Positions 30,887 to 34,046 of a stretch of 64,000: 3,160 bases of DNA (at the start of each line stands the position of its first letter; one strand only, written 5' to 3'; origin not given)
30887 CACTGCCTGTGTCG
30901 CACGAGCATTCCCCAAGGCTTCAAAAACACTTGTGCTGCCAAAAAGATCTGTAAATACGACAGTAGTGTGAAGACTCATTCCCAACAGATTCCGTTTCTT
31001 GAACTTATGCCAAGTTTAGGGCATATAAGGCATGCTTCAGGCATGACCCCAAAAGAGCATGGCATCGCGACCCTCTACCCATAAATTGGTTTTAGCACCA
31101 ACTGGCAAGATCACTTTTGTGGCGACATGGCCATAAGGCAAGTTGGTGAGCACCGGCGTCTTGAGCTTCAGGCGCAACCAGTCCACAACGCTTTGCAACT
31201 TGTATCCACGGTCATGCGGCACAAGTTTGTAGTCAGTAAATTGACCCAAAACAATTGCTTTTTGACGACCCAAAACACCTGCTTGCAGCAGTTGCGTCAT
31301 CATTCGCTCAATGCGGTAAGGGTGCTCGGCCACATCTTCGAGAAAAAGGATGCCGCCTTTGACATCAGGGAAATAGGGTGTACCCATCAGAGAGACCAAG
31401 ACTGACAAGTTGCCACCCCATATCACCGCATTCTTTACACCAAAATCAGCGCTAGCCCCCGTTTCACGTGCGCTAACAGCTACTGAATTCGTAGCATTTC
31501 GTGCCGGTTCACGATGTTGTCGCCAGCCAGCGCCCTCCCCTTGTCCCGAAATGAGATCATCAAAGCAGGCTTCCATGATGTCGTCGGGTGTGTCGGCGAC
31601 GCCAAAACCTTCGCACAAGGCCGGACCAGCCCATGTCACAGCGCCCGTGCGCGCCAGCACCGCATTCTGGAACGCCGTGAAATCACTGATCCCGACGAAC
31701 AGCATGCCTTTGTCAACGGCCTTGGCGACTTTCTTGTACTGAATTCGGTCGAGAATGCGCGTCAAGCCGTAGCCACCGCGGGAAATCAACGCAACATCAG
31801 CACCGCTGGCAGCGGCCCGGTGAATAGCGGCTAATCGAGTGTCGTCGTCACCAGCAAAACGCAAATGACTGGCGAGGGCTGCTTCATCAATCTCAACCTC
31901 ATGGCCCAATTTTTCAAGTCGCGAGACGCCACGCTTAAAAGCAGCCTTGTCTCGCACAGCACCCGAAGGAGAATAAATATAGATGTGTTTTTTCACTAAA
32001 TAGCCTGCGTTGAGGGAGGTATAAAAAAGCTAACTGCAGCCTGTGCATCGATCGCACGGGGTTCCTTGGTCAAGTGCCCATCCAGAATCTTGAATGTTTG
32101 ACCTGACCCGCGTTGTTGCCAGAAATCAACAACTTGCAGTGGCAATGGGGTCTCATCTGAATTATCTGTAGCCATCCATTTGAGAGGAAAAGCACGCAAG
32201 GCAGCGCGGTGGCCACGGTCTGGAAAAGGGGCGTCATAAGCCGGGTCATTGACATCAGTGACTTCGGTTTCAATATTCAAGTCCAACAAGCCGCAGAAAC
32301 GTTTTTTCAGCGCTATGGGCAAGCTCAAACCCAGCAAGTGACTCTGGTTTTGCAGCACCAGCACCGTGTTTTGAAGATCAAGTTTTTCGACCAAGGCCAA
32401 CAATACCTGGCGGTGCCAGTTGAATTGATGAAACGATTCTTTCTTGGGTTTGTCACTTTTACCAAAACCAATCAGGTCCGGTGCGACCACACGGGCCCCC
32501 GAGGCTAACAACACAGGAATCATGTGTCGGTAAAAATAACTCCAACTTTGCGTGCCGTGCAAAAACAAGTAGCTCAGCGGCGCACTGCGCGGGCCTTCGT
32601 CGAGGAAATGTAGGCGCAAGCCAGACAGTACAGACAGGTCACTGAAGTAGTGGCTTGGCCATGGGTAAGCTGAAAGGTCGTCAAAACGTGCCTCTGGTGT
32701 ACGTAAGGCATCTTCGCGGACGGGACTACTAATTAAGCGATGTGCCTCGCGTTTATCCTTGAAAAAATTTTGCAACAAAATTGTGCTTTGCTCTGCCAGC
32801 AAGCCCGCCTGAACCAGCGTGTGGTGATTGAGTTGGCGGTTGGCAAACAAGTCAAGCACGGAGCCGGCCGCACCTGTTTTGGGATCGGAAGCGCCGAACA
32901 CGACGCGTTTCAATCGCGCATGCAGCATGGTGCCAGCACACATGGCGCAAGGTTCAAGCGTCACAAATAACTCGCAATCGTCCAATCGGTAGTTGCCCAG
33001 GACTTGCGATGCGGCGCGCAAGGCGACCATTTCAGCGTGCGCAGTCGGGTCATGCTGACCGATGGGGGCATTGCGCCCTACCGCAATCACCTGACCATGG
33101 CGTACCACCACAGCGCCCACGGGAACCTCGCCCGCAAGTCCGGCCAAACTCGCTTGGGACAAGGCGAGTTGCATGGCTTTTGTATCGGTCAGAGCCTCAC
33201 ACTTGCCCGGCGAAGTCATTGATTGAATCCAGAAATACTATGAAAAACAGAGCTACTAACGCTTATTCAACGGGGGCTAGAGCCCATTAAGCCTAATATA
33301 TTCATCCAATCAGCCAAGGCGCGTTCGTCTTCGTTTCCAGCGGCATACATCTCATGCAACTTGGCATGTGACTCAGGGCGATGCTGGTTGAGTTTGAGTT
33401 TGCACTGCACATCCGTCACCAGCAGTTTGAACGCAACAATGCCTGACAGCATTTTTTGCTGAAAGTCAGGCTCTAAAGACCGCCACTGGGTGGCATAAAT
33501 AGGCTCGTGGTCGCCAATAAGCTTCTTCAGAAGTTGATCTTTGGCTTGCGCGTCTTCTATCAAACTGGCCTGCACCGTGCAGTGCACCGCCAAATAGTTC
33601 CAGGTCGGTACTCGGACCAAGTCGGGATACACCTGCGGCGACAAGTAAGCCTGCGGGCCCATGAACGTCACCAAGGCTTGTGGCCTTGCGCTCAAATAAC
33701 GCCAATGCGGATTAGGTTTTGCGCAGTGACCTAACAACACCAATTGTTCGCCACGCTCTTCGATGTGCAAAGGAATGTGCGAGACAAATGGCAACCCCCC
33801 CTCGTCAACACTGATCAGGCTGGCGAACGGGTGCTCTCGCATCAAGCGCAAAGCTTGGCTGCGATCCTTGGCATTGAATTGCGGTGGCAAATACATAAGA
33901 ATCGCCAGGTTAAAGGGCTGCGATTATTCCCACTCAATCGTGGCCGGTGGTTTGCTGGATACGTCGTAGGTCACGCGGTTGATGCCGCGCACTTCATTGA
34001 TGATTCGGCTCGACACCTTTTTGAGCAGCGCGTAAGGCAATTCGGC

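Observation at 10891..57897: Dispersed 45-50 bp palindromic repeat family (invariant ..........): 8 copies, most inside intact genes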

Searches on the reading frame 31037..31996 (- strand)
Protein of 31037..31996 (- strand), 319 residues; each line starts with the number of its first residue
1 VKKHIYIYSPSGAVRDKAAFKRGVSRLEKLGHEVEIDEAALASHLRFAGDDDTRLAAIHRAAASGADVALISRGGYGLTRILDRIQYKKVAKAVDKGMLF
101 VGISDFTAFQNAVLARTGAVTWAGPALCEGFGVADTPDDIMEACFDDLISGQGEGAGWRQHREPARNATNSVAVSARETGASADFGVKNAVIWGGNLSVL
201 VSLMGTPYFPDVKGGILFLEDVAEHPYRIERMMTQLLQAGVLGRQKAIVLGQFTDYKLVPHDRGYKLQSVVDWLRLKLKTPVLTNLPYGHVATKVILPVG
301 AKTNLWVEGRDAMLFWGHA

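Call 8: search_protein_families(library=pfam, proteins=[window:31037-31996:-])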
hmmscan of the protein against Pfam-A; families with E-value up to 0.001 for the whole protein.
window:31037-31996:- (319 aa): 2 families
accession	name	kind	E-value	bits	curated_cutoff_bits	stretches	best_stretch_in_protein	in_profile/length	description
PF17676.7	Peptidase_S66C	-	1e-33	116.9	23.7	1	191-305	3-120/120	LD-carboxypeptidase C-terminal domain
PF02016.21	Peptidase_S66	-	4.3e-24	85.4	25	1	5-124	1-121/121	LD-carboxypeptidase N-terminal domain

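Call 27: search_solved_structures(query=window:31037-31996:-, show_alignments=2, max_evalue=0.00001)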
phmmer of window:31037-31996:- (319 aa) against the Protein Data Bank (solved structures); distinct sequences matched with E-value up to 0.00001: 26.
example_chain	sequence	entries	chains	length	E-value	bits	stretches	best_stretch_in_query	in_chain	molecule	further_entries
6uuk_A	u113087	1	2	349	2e-59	205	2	190-307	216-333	Muramoyltetrapeptide carboxypeptidase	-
5z01_A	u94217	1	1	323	7.5e-52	180.1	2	190-303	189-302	Murein tetrapeptide carboxypeptidase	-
5z03_A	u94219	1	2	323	2e-51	178.7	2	190-303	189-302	Murein tetrapeptide carboxypeptidase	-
4h1h_A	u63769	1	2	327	6.6e-18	68.7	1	19-305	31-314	Lmo1638 protein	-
4inj_A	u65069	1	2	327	1.7e-17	67.3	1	19-305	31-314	Lmo1638 protein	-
5usd_A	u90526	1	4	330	3.1e-15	59.9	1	20-305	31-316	Peptidase S66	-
4e5s_A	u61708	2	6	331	3.1e-15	59.9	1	20-305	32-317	MccFlike protein (BA_5613) | LD-carboxypeptidase family protein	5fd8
3sr3_A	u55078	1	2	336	1.4e-14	57.7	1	5-305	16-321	Microcin immunity protein MccF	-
3tyx_A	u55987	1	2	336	2.5e-14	56.9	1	5-304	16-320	Microcin immunity protein MccF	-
3gjz_A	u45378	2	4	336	4.4e-14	56.1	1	5-305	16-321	Microcin immunity protein MccF | Microcin C7 self-immunity protein mccF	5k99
3tlz_A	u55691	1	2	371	4.6e-14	56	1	13-305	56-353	MccF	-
3tla_A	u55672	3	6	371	5.2e-14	55.8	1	13-305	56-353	MccF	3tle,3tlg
3tlb_A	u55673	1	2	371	5.3e-14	55.8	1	13-305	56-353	MccF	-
3u1b_A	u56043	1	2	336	8.3e-14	55.2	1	5-305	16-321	Microcin immunity protein MccF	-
3t5m_A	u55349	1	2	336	1.1e-13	54.7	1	5-305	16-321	Microcin immunity protein MccF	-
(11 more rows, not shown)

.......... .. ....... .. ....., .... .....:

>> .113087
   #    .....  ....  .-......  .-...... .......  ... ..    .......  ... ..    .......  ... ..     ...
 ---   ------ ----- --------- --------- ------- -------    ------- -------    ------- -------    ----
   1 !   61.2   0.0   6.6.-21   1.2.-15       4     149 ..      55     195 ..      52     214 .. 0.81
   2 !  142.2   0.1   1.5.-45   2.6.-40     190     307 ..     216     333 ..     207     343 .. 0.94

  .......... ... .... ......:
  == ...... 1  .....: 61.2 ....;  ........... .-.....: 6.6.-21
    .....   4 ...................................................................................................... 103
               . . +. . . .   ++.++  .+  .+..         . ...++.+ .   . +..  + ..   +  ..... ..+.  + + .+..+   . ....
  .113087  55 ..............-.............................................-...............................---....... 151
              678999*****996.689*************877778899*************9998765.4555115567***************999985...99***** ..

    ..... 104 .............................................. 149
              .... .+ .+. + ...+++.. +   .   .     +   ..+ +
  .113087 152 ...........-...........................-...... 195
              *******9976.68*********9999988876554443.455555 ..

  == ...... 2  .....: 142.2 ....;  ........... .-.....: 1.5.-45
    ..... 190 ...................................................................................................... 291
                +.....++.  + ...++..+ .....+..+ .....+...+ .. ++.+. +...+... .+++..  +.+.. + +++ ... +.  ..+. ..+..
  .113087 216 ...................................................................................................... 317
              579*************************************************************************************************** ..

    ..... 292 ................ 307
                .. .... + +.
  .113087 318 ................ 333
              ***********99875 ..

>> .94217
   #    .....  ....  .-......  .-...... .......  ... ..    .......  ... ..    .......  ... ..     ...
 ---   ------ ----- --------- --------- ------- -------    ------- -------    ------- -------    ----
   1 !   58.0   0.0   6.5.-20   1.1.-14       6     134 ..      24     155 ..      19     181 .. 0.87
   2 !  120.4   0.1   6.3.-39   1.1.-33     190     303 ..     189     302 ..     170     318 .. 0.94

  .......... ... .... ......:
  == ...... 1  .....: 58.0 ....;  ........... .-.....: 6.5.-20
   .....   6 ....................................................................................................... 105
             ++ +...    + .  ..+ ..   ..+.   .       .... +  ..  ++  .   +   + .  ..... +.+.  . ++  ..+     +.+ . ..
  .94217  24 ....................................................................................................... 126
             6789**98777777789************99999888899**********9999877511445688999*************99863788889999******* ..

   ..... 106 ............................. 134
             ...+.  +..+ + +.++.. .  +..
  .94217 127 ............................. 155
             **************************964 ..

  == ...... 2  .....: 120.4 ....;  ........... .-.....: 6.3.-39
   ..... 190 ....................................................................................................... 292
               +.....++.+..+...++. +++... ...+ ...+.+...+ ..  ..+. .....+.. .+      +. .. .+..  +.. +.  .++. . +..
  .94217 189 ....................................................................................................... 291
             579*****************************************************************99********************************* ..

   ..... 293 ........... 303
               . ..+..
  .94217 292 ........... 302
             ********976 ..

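Call 52: find_homologous_proteins(query=window:31037-31996:-)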
Query window:31037-31996:- (319 aa): 8000 proteins with E <= 0.001 among 8000 candidates; the best 120 are listed.
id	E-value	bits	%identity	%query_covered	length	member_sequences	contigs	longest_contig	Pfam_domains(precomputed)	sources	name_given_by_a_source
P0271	3.0e-210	715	99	100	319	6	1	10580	PF17676.8,PF02016.22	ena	-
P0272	1.2e-181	621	84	100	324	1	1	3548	PF17676.8,PF02016.22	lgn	-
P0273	3.5e-179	613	84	100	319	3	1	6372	PF17676.8,PF02016.22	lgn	-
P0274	6.9e-179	612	83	100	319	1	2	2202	PF17676.8,PF02016.22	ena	-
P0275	4.8e-178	610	83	100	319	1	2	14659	PF17676.8,PF02016.22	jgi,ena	-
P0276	1.3e-177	608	83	100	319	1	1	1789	PF17676.8,PF02016.22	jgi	-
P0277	4.7e-176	603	82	100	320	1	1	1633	PF17676.8,PF02016.22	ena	-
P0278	5.4e-176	603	83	100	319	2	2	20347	PF17676.8,PF02016.22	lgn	-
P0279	7.8e-176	602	83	100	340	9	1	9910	PF17676.8,PF02016.22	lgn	-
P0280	1.5e-175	601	83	100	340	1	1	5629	PF17676.8,PF02016.22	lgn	-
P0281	6.6e-174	596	80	100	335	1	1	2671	PF17676.8,PF02016.22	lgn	-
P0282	8.1e-174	596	81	100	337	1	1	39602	PF17676.8,PF02016.22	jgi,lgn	jgi:muramoyltetrapeptide carboxypeptidase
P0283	1.3e-173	595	81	100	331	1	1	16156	PF17676.8,PF02016.22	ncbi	-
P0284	1.5e-173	595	80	100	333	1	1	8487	PF17676.8,PF02016.22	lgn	-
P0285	2.2e-173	594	80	100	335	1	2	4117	PF17676.8,PF02016.22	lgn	-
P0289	9.2e-173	592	79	100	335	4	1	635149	PF17676.8,PF02016.22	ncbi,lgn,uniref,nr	ncbi:LD-carboxypeptidase [Rhodoferax sp.]|uniref:LD-carboxypeptidase n=1 Tax=Rhodoferax sp. TaxID=50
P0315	4.7e-168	577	80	100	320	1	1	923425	PF17676.8,PF02016.22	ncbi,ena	-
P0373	6.9e-164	563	78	99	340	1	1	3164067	PF17676.8,PF02016.22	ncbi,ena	-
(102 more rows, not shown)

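Call 71: find_encoding_contigs(protein=P0289, flank=10000, max_places=1)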
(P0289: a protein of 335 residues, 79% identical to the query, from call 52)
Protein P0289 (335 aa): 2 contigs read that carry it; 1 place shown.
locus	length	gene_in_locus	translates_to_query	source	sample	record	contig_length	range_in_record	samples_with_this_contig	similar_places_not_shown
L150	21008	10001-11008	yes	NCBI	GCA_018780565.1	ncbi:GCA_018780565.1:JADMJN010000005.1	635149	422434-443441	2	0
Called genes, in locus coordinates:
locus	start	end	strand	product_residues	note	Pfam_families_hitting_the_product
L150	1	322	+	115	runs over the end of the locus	PF03658:Ub-RnfH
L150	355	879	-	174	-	PF13511:DUF4124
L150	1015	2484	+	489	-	PF00478:IMPDH, PF00571:CBS, PF03060:NMO, PF01070:FMN_dh (weak)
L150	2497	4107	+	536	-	PF00117:GATase, PF07722:Peptidase_C26, PF02540:NAD_synthase (weak), PF00958:GMP_synt_C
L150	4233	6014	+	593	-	PF00072:Response_reg (weak), PF00990:GGDEF, PF00563:EAL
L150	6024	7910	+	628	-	PF00989:PAS, PF13426:PAS_9 (weak), PF02518:HATPase_c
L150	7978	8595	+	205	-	PF04299:FMN_bind_2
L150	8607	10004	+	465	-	PF00383:dCMP_cyt_deam_1, PF14437:MafB19-deam, PF14439:Bd3614-deam (weak), PF00561:Abhydrolase_1, PF12697:Abhydrolase_6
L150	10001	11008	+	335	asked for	PF02016:Peptidase_S66, PF17676:Peptidase_S66C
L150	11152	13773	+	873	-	PF05860:TPS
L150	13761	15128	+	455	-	PF04773:FecR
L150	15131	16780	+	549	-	PF08479:POTRA_2, PF03865:ShlB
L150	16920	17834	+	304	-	PF00211:Guanylate_cyc, PF00498:FHA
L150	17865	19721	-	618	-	PF05157:MshEN, PF00437:T2SSE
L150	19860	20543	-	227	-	PF12796:Ank_2, PF13637:Ank_4 (weak), PF00023:Ank (weak), PF13606:Ank_3 (weak), PF13637:Ank_4, PF12796:Ank_2 (weak), PF13857:Ank_5, PF00023:Ank (weak), +1 more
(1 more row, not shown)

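Call 72: find_encoding_contigs(protein=P0315, flank=10000, max_places=1)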
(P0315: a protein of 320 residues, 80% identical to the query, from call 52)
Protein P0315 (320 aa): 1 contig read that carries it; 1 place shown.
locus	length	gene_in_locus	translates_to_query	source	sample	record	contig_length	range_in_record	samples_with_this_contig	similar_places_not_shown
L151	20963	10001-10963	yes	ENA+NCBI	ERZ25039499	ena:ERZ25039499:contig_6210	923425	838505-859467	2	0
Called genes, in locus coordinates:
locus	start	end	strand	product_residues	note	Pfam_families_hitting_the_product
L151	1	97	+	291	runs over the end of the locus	PF00892:EamA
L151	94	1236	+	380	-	PF00378:ECH_1, PF16113:ECH_2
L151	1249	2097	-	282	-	-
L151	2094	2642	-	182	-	PF04542:Sigma70_r2, PF22029:PhyR_sigma2, PF08281:Sigma70_r4_2, PF04545:Sigma70_r4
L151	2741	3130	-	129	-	PF03640:Lipoprotein_15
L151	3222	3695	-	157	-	PF01668:SmpB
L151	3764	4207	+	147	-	PF10604:Polyketide_cyc2, PF03364:Polyketide_cyc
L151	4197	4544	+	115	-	PF03658:Ub-RnfH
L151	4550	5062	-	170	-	PF13511:DUF4124 (weak)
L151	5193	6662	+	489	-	PF00478:IMPDH, PF00571:CBS, PF03060:NMO (weak), PF01070:FMN_dh (weak)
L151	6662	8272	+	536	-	PF00117:GATase, PF07722:Peptidase_C26, PF02540:NAD_synthase (weak), PF00958:GMP_synt_C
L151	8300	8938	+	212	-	PF04299:FMN_bind_2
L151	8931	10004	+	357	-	PF00383:dCMP_cyt_deam_1, PF14437:MafB19-deam, PF14439:Bd3614-deam (weak), PF00561:Abhydrolase_1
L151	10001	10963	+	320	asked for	PF02016:Peptidase_S66, PF17676:Peptidase_S66C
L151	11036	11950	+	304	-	PF00211:Guanylate_cyc, PF00498:FHA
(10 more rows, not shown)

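Call 73: find_encoding_contigs(protein=P0373, flank=10000, max_places=1)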
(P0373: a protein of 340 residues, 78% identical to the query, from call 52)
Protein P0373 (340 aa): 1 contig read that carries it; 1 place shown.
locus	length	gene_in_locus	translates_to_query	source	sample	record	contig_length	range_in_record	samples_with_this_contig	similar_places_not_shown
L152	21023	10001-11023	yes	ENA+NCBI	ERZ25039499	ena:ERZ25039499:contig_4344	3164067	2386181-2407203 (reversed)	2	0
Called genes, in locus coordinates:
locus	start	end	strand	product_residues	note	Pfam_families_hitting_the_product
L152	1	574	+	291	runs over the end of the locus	PF00892:EamA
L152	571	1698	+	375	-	PF00378:ECH_1, PF16113:ECH_2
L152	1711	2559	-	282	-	-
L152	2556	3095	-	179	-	PF04542:Sigma70_r2, PF22029:PhyR_sigma2, PF07638:Sigma70_ECF (weak), PF08281:Sigma70_r4_2, PF04545:Sigma70_r4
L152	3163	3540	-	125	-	PF03640:Lipoprotein_15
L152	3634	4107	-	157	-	PF01668:SmpB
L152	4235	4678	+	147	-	PF10604:Polyketide_cyc2, PF03364:Polyketide_cyc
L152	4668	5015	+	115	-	PF03658:Ub-RnfH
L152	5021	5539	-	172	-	-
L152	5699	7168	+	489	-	PF00478:IMPDH, PF00571:CBS, PF03060:NMO (weak)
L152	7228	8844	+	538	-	PF00117:GATase, PF07722:Peptidase_C26, PF02540:NAD_synthase (weak), PF00958:GMP_synt_C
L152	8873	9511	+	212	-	PF04299:FMN_bind_2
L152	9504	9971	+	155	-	PF00383:dCMP_cyt_deam_1, PF14437:MafB19-deam, PF14439:Bd3614-deam (weak)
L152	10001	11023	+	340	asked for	PF02016:Peptidase_S66, PF17676:Peptidase_S66C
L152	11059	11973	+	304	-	PF00211:Guanylate_cyc, PF00498:FHA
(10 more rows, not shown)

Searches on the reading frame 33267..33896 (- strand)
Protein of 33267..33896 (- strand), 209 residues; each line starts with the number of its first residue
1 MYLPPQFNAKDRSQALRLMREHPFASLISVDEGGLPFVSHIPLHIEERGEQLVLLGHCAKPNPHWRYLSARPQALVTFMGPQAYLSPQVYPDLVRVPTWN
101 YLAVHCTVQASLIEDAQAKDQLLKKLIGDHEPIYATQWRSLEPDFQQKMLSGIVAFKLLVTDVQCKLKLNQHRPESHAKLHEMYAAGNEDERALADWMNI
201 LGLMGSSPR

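Call 8: search_protein_families(library=pfam, proteins=[window:33267-33896:-])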
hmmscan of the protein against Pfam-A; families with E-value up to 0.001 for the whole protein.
window:33267-33896:- (209 aa): 2 families
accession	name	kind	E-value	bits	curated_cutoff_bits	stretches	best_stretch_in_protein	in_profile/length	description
PF04299.18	FMN_bind_2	-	3.4e-47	160.7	22.4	1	1-161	1-167/168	Putative FMN-binding domain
PF01243.27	PNPOx_N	-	0.00033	21.4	28.1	1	17-145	7-98/120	Pyridoxamine 5'-phosphate oxidase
